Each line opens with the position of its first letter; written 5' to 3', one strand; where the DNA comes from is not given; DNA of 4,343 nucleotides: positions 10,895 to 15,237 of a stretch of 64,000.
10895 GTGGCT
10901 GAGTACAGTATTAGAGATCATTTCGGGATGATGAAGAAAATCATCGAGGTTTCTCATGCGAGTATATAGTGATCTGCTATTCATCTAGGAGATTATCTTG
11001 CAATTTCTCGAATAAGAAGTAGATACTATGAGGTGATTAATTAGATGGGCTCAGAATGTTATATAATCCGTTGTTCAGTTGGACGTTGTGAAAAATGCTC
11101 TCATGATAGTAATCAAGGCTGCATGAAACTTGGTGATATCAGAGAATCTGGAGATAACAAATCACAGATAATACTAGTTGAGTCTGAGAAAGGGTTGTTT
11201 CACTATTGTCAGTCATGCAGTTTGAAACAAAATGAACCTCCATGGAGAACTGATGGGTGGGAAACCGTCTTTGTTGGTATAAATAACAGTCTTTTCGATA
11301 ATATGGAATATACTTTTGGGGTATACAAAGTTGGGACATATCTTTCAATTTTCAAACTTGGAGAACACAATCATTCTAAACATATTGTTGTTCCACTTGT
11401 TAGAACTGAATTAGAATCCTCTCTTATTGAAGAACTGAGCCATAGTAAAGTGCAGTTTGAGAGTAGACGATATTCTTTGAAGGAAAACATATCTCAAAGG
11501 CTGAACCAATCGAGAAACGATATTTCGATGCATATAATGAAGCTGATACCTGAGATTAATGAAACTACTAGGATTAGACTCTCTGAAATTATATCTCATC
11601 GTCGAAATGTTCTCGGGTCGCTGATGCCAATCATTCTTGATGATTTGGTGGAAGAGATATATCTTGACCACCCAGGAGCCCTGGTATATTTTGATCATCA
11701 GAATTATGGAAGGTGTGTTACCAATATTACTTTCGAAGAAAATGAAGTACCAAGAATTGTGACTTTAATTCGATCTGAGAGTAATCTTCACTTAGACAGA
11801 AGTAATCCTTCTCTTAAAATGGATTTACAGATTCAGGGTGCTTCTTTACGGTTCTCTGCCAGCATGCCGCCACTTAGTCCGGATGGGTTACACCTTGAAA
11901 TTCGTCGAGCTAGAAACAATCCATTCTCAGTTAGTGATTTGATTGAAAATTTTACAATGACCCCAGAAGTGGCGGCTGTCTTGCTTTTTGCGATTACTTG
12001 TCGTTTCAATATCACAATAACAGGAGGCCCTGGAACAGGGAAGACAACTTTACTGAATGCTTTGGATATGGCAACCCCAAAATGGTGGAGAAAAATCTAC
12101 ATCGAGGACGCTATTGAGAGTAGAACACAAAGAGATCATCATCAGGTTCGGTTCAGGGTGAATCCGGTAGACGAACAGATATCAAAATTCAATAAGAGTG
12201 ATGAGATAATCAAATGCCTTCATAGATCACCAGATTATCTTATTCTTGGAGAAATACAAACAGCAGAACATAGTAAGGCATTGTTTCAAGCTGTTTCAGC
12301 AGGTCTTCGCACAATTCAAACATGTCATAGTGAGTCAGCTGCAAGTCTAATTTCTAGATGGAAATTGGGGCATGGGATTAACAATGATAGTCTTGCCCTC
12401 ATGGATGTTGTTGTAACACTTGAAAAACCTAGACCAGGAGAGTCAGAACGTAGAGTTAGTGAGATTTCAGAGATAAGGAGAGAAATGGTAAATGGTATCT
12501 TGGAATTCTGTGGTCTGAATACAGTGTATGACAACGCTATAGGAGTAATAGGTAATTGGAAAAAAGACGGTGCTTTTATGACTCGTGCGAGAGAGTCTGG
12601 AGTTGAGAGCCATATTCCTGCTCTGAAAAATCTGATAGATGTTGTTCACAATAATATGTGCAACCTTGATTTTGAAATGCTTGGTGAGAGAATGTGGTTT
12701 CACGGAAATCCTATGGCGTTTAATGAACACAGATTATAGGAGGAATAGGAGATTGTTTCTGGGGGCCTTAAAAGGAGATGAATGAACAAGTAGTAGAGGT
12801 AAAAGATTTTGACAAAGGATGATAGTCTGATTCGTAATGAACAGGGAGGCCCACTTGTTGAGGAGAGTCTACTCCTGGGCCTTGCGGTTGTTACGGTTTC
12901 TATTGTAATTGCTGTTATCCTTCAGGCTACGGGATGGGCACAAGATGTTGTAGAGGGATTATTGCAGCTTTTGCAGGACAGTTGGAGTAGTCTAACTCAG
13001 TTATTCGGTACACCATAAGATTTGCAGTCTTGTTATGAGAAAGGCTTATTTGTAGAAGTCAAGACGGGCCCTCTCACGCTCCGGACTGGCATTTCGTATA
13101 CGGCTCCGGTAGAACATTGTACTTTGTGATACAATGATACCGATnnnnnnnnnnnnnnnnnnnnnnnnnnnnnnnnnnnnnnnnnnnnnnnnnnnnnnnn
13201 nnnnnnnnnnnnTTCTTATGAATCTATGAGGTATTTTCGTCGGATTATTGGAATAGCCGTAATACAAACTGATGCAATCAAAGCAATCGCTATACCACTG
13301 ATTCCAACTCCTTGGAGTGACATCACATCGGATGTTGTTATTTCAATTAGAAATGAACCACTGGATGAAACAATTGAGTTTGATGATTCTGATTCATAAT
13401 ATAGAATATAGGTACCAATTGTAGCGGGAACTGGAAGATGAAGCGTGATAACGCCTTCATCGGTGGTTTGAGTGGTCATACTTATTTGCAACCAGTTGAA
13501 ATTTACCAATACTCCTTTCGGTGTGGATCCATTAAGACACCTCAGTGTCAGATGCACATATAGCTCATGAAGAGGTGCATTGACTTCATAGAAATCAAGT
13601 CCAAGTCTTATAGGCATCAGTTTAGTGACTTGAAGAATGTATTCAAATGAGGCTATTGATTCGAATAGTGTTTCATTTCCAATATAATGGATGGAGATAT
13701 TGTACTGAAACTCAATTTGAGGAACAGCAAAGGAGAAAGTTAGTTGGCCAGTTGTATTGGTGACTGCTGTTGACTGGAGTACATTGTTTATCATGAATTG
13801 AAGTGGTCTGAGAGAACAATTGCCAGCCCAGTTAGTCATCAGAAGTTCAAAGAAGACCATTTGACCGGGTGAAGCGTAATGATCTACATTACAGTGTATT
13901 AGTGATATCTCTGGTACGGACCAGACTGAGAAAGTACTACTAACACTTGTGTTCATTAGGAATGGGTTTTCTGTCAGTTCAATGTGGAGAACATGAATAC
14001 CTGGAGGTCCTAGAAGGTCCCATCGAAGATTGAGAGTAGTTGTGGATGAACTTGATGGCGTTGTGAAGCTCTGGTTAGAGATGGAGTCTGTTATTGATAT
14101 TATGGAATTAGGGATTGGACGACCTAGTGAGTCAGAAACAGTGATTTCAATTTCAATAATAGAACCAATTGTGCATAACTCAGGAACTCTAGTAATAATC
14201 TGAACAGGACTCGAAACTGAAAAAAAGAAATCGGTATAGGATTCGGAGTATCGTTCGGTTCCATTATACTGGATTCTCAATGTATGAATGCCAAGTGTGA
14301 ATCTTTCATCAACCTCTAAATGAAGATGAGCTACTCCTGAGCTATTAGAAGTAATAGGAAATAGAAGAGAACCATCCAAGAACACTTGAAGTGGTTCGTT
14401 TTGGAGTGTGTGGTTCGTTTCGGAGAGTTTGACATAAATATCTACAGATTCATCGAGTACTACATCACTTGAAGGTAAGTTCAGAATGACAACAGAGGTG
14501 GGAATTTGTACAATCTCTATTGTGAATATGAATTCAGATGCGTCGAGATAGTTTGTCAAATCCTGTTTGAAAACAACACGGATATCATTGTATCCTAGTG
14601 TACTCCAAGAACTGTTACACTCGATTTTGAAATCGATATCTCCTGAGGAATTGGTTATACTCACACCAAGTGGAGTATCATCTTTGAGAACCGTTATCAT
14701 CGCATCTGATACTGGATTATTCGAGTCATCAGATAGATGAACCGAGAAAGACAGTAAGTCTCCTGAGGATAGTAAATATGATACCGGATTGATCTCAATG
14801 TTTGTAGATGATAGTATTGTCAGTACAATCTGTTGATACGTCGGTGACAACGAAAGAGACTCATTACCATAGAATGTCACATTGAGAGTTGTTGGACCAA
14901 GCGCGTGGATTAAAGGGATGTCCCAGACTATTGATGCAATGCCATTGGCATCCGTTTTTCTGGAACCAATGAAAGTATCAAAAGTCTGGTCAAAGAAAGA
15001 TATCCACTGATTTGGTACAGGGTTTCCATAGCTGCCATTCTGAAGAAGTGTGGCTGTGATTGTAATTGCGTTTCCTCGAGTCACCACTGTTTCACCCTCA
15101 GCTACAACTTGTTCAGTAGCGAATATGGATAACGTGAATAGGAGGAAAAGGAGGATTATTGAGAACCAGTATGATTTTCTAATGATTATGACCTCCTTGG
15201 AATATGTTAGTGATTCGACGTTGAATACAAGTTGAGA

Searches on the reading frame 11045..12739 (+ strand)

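Call 77: search_protein_families(library=pfam, proteins=[window:11045-12739:+], max_evalue=0.00001)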
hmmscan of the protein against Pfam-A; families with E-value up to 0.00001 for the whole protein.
window:11045-12739:+ (564 aa): 1 family
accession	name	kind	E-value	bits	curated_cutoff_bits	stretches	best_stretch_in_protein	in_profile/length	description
PF00437.27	T2SSE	-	1e-21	77.5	24.9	1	257-440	81-256/370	Type II/IV secretion system protein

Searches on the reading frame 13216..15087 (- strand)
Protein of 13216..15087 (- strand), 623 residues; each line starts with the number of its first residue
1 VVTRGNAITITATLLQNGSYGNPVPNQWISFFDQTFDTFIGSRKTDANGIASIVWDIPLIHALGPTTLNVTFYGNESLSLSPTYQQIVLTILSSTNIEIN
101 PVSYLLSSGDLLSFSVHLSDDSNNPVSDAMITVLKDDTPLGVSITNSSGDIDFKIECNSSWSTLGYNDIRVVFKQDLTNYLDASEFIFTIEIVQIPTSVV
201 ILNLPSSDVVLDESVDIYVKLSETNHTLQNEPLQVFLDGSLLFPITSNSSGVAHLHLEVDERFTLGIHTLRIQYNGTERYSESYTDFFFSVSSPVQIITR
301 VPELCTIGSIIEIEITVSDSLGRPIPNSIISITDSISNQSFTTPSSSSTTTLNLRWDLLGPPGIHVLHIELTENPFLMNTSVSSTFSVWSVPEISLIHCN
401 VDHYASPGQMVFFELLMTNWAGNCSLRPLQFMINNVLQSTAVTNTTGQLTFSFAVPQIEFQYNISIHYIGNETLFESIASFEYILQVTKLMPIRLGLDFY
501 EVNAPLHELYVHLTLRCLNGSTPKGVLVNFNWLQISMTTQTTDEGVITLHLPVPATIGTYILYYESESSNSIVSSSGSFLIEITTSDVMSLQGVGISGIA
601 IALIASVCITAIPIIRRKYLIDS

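Call 77: search_protein_families(library=pfam, proteins=[window:13216-15087:-], max_evalue=0.00001)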
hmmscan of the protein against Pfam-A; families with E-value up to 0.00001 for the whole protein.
window:13216-15087:- (623 aa): 3 families
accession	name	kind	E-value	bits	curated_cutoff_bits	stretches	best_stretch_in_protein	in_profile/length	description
PF16640.11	Big_3_5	-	3.5e-15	56.8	35.5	0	205-285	4-80/88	Bacterial Ig-like domain (group 3)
PF02369.22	Big_1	-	2.9e-08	34.1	34.9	0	9-53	18-64/93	Bacterial Ig-like domain (group 1)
PF17789.7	MG4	-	1e-06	29.3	24.7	0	313-354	18-58/95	Macroglobulin domain MG4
